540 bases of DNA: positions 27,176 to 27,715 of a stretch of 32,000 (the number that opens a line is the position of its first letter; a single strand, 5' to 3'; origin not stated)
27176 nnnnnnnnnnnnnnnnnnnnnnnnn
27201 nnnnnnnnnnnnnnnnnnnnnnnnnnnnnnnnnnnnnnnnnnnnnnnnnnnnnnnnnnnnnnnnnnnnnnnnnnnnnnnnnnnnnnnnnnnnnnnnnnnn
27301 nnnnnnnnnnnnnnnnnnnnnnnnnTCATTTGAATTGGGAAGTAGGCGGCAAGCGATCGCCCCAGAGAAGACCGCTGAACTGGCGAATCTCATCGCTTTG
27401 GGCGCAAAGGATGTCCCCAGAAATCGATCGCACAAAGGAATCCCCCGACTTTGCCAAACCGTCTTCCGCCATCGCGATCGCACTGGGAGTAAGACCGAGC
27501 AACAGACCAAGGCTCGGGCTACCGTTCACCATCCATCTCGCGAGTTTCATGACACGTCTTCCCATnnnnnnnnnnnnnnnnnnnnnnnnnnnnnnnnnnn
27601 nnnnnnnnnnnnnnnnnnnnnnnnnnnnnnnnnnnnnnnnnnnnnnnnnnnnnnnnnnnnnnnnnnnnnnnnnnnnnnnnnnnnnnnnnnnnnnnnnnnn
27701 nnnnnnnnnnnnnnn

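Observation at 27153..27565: Two small signal-peptide ORFs with an ATGA overlap complete a pacS-cupredoxin four-gene cluster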

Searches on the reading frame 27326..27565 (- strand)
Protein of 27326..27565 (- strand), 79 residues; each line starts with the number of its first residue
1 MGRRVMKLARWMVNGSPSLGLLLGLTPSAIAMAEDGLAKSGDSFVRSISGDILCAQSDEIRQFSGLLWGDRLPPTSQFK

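Call 3: search_protein_families(library=pfam, proteins=[window:27326-27565:-], max_evalue=1)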
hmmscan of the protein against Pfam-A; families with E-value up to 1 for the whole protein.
window:27326-27565:- (79 aa): 1 family
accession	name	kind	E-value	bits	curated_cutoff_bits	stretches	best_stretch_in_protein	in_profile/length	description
PF03713.19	DUF305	-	0.003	18.1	27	1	28-66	112-150/151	Domain of unknown function (DUF305)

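Call 4: search_protein_families(library=ncbifam, proteins=[window:27326-27565:-], max_evalue=1)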
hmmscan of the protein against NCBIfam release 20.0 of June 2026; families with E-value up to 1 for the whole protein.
window:27326-27565:- (79 aa): 1 family
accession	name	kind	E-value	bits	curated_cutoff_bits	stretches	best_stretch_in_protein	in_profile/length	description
NF049983.1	CopM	equivalog_domain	0.0014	18.5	90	1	28-63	34-69/73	CopM family metallochaperone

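Call 6: find_homologous_proteins(query=window:27326-27565:-, max_evalue=1)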
Query window:27326-27565:- (79 aa): 1 proteins with E <= 1 among 2 candidates.
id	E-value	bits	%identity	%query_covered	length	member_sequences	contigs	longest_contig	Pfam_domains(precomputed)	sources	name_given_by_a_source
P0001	5.6e-41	155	100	94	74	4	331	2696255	-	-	-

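Call 11: find_encoding_contigs(protein=P0005, flank=5000, max_places=4)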
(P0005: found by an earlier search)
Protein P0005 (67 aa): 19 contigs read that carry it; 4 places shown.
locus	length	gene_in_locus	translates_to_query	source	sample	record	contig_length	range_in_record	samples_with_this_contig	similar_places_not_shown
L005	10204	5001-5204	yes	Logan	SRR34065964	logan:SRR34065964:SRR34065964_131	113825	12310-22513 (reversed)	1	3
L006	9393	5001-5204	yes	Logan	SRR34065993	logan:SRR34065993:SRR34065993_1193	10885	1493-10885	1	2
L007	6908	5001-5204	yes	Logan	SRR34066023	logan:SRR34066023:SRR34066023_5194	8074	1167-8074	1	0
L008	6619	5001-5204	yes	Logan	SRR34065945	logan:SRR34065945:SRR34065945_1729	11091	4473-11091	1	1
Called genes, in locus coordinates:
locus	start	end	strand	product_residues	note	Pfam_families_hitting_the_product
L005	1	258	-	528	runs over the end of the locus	PF00732:GMC_oxred_N, PF05199:GMC_oxred_C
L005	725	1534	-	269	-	PF00230:MIP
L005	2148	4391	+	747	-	PF00403:HMA, PF00122:E1-E2_ATPase, PF00702:Hydrolase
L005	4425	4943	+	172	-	PF13473:Cupredoxin_1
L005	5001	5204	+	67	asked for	-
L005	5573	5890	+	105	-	-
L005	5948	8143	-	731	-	PF13089:PP_kinase_N, PF02503:PP_kinase, PF17941:PP_kinase_C_1, PF13091:PLDc_2 (faint), PF13090:PP_kinase_C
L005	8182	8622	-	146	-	PF05099:TerB (faint)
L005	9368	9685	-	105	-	-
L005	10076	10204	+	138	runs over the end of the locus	PF10722:YbjN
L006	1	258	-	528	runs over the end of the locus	PF00732:GMC_oxred_N, PF05199:GMC_oxred_C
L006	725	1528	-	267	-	PF00230:MIP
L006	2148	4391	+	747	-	PF00403:HMA, PF00122:E1-E2_ATPase, PF00702:Hydrolase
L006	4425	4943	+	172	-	PF13473:Cupredoxin_1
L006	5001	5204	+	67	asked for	-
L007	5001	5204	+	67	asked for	-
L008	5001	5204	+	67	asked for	-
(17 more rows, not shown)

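Call 12: search_solved_structures(query=window:27326-27565:-, max_evalue=10, show_alignments=3)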
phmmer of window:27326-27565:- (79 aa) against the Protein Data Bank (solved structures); distinct sequences matched with E-value up to 10: 3.
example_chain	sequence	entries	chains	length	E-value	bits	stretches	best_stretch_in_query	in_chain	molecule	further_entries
7vw0_A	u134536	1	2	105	0.089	16.5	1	26-67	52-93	DUF305 domain-containing protein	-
7vw1_A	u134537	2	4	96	0.12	16.1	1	26-65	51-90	DUF305 domain-containing protein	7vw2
3bt5_A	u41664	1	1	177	0.12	16.1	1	29-74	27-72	Uncharacterized protein DUF305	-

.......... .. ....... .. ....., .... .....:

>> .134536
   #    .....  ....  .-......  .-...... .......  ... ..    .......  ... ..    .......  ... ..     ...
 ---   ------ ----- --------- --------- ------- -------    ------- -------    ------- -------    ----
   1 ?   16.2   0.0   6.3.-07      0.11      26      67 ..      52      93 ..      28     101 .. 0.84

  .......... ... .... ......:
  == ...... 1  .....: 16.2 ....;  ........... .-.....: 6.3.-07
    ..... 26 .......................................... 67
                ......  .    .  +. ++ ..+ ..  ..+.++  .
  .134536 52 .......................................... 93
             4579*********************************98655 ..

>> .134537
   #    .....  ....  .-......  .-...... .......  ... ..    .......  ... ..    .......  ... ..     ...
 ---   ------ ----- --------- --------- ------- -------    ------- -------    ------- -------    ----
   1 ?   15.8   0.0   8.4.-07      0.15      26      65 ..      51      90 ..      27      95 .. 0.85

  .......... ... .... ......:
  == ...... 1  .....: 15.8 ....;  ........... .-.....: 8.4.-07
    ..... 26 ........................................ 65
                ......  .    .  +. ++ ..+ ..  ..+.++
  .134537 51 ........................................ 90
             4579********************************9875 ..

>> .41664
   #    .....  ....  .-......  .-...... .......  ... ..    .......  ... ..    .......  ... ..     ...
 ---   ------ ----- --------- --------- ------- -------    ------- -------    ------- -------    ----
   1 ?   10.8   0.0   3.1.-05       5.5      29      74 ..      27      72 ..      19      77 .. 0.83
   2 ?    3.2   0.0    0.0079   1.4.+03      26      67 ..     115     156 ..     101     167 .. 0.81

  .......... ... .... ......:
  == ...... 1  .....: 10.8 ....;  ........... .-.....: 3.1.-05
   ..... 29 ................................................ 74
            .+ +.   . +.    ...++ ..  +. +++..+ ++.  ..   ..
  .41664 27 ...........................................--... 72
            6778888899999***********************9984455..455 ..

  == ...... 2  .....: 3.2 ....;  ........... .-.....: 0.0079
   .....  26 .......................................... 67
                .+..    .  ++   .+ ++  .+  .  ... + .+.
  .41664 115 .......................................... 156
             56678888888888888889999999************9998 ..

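Call 73: find_encoding_contigs(protein=P0001, flank=1500, max_places=8)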
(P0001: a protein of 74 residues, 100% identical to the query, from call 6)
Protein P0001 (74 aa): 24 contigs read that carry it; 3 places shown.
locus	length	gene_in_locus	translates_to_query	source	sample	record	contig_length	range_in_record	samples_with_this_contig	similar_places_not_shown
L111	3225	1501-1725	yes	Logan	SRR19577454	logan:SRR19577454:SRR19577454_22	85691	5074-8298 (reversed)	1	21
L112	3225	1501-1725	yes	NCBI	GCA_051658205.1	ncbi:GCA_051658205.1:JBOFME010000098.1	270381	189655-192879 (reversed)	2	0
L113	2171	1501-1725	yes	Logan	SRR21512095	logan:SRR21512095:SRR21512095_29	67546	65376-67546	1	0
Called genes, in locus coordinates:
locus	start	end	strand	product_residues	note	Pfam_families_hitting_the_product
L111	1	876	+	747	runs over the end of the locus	PF00403:HMA, PF00122:E1-E2_ATPase, PF00702:Hydrolase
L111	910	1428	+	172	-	PF13473:Cupredoxin_1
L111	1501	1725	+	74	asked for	-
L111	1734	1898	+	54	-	-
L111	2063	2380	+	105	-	-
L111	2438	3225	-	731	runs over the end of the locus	PF13089:PP_kinase_N, PF02503:PP_kinase, PF17941:PP_kinase_C_1, PF13091:PLDc_2 (faint), PF13090:PP_kinase_C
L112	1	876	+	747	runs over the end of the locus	PF00403:HMA, PF00122:E1-E2_ATPase, PF00702:Hydrolase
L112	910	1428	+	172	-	PF13473:Cupredoxin_1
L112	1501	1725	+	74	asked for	-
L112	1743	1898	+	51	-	-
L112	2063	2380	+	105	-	-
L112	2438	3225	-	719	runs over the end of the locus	PF13089:PP_kinase_N, PF02503:PP_kinase, PF17941:PP_kinase_C_1, PF13091:PLDc_2 (faint), PF13090:PP_kinase_C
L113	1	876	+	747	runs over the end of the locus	PF00403:HMA, PF00122:E1-E2_ATPase, PF00702:Hydrolase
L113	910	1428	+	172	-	PF13473:Cupredoxin_1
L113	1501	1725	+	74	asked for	-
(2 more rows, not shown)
